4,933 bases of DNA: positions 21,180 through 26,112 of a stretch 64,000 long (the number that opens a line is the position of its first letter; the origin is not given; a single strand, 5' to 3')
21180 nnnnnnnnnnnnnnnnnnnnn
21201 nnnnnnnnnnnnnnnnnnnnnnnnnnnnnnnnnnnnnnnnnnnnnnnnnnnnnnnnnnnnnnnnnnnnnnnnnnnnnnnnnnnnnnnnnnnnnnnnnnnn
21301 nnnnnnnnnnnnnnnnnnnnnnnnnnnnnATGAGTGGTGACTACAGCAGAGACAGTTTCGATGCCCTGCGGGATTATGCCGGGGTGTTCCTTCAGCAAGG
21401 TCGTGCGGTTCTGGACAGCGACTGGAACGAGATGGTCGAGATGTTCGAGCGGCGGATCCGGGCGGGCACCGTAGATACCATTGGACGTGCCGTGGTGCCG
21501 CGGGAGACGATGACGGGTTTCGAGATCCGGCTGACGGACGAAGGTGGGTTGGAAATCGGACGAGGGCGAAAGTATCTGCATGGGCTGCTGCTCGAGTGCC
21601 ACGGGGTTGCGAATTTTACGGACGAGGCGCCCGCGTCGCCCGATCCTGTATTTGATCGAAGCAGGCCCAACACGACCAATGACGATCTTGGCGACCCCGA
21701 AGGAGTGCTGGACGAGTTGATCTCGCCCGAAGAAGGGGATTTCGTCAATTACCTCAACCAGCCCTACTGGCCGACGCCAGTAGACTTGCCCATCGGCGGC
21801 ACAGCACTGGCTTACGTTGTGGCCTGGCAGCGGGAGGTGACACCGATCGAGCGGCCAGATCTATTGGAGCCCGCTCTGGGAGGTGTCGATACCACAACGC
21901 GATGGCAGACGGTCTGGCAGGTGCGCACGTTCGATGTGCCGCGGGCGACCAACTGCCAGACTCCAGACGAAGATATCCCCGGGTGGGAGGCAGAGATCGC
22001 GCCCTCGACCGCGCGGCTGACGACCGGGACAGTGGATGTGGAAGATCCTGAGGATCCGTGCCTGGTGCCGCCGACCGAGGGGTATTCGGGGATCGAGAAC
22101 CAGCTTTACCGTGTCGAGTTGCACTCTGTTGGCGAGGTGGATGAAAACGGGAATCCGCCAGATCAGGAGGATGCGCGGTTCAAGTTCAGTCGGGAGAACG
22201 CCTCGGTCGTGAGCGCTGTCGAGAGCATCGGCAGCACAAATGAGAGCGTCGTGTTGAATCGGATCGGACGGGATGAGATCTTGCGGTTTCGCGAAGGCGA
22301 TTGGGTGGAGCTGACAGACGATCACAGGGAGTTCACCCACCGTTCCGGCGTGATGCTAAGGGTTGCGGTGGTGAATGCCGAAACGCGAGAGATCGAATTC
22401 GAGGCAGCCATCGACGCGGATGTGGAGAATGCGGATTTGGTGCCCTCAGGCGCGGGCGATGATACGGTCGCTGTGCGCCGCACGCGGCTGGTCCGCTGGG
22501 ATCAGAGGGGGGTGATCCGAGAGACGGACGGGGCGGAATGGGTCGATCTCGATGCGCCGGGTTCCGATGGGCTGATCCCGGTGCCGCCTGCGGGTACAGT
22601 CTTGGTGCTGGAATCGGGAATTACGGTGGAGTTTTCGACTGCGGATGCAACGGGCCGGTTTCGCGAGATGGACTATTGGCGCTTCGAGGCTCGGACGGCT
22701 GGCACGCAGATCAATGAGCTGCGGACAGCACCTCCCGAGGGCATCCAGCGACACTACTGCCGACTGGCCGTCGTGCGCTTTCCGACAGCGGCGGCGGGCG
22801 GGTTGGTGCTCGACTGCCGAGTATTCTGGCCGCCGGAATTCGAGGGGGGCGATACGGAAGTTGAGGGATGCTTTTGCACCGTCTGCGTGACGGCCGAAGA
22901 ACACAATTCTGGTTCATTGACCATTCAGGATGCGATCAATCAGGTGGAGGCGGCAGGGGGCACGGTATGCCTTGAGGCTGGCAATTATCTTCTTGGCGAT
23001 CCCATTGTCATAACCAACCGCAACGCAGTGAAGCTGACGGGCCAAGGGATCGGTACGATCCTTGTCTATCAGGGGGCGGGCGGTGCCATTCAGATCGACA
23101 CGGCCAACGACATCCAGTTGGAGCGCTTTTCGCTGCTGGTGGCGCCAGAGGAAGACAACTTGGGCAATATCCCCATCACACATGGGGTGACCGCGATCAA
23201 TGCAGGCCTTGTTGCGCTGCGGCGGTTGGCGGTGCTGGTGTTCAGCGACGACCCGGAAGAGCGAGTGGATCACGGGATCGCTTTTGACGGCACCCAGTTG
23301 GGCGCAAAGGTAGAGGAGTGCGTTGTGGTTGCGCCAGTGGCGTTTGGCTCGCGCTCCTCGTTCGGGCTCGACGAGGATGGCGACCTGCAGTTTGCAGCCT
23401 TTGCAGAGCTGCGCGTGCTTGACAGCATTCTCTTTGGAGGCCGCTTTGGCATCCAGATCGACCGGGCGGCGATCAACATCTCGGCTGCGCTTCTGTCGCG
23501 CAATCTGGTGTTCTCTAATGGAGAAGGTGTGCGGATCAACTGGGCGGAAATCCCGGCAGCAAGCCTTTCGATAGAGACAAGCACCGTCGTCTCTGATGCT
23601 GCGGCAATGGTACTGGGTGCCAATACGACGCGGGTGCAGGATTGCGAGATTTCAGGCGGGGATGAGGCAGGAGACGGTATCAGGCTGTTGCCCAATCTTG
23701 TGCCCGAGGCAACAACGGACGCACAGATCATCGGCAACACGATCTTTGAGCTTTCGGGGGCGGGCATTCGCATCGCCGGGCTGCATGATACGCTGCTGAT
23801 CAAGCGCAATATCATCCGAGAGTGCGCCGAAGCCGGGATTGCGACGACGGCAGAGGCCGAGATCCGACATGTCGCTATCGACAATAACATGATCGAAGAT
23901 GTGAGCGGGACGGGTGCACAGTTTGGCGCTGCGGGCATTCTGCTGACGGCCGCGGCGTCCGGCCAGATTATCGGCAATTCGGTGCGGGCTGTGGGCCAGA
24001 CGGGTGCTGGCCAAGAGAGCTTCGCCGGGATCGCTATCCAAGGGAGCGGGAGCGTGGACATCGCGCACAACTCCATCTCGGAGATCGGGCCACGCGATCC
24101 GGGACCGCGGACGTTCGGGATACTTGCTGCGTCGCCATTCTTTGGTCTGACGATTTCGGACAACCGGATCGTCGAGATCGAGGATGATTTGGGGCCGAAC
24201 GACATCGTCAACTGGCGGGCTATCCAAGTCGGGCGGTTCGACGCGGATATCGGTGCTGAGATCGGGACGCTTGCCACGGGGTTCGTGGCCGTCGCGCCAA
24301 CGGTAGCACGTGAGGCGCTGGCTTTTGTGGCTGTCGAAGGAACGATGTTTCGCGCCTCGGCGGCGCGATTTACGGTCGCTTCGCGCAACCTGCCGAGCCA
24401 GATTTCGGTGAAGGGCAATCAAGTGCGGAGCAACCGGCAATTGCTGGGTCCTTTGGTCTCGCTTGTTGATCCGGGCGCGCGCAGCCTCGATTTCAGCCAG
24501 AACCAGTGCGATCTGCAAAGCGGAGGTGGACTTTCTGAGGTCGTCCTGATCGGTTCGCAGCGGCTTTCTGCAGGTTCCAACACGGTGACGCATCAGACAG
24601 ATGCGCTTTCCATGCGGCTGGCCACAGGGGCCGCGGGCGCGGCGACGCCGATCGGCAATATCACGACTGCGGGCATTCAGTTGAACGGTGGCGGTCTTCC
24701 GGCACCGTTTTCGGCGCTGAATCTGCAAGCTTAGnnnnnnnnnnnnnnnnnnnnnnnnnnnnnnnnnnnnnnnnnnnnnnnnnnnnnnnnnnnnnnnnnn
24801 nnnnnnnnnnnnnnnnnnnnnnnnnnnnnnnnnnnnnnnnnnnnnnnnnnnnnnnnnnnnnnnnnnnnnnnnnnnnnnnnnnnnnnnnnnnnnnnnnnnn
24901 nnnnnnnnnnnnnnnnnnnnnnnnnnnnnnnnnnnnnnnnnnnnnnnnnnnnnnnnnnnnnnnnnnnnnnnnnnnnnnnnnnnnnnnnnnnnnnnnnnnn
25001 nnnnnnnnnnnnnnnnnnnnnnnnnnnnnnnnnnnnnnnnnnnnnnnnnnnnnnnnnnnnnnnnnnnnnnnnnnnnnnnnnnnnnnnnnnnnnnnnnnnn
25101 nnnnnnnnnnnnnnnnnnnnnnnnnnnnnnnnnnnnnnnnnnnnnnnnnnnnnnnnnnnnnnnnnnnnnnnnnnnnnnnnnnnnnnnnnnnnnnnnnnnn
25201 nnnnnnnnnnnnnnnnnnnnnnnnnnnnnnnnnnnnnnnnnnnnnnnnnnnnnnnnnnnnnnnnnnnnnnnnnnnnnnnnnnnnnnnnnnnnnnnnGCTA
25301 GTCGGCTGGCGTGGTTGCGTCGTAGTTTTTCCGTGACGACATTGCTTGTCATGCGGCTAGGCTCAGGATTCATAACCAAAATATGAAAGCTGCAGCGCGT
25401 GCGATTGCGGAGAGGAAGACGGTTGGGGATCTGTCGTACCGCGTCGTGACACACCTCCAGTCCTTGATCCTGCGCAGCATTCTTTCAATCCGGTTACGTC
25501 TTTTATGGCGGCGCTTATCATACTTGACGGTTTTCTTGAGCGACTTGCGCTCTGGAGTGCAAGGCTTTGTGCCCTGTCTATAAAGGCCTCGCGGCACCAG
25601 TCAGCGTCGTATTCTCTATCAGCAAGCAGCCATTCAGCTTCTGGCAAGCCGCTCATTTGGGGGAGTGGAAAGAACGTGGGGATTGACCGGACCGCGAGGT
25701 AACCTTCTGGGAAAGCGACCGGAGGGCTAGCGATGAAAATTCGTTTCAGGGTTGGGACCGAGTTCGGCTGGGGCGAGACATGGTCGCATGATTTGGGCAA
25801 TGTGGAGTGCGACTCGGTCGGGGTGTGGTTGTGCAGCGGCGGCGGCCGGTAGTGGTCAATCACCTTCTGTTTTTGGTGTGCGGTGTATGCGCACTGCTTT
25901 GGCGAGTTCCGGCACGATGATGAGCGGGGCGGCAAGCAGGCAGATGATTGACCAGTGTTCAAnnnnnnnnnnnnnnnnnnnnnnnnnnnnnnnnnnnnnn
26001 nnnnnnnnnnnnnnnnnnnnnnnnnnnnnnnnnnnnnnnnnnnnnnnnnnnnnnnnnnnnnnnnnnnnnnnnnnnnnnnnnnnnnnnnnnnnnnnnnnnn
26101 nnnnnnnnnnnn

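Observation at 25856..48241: About 22-kb hypoxia/dormancy-type island wired by six TTGA-N6-TCAA boxes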

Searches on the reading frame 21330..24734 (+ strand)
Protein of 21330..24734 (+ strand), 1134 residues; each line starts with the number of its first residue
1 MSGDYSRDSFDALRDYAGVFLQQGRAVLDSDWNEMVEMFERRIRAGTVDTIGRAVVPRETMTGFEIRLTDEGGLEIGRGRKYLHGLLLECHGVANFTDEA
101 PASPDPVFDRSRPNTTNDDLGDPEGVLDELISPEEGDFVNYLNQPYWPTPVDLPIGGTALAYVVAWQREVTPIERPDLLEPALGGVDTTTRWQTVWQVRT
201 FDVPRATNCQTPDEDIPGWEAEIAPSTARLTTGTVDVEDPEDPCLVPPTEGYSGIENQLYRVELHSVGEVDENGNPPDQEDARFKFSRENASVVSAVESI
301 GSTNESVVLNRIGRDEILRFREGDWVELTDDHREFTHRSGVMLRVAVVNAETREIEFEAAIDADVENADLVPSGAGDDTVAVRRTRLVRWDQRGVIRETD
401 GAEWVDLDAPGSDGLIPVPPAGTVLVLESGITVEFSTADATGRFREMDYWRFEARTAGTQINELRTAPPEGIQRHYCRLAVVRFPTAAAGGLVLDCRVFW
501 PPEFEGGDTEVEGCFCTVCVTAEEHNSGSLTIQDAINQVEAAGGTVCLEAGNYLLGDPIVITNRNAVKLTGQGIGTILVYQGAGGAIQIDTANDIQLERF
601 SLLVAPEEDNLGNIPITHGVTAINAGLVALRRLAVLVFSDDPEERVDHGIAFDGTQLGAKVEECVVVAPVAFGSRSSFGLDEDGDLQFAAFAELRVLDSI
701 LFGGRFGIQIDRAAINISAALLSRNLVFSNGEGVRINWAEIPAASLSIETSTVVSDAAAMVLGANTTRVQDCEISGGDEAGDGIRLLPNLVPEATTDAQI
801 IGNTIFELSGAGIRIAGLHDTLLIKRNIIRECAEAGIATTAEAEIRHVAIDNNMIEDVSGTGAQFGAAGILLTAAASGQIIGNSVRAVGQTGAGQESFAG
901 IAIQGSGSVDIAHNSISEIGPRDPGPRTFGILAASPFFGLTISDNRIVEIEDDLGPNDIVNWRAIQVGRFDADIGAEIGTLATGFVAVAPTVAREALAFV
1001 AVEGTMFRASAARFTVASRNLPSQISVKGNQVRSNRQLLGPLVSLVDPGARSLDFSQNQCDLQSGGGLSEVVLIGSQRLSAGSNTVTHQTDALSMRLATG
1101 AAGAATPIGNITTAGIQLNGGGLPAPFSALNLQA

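Call 9: search_protein_families(library=pfam, proteins=[window:21330-24734:+])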
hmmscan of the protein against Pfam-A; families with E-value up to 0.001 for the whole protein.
window:21330-24734:+ (1134 aa): 3 families
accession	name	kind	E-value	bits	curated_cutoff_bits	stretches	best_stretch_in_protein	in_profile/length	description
PF20129.4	DUF6519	-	6.9e-34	117.8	22.4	3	237-461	270-481/593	Family of unknown function (DUF6519)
PF13229.12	Beta_helix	-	5.2e-16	59.1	25.9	2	796-949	9-136/158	Right handed beta helix region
PF05048.19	NosD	-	1.6e-05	24.9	23.6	1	769-918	24-148/212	Periplasmic copper-binding protein (NosD)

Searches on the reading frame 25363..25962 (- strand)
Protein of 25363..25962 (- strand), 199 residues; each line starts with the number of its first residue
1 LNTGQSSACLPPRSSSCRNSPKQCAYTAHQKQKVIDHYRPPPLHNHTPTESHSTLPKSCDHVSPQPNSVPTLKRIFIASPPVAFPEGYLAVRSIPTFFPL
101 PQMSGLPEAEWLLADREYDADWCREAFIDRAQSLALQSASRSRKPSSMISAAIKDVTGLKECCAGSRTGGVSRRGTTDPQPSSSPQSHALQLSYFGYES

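Call 55: search_protein_families(library=pfam, proteins=[window:25363-25962:-])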
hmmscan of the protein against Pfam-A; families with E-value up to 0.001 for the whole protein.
window:25363-25962:- (199 aa): 0 families

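Call 80: search_protein_families(library=ncbifam, proteins=[window:25363-25962:-], max_evalue=0.1)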
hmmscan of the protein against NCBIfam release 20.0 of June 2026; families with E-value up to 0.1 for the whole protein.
window:25363-25962:- (199 aa): 1 family
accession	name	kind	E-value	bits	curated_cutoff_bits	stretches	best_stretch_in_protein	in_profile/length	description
NF033580.1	transpos_IS5_3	equivalog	0.078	12.5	110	0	105-145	168-207/258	IS5 family transposase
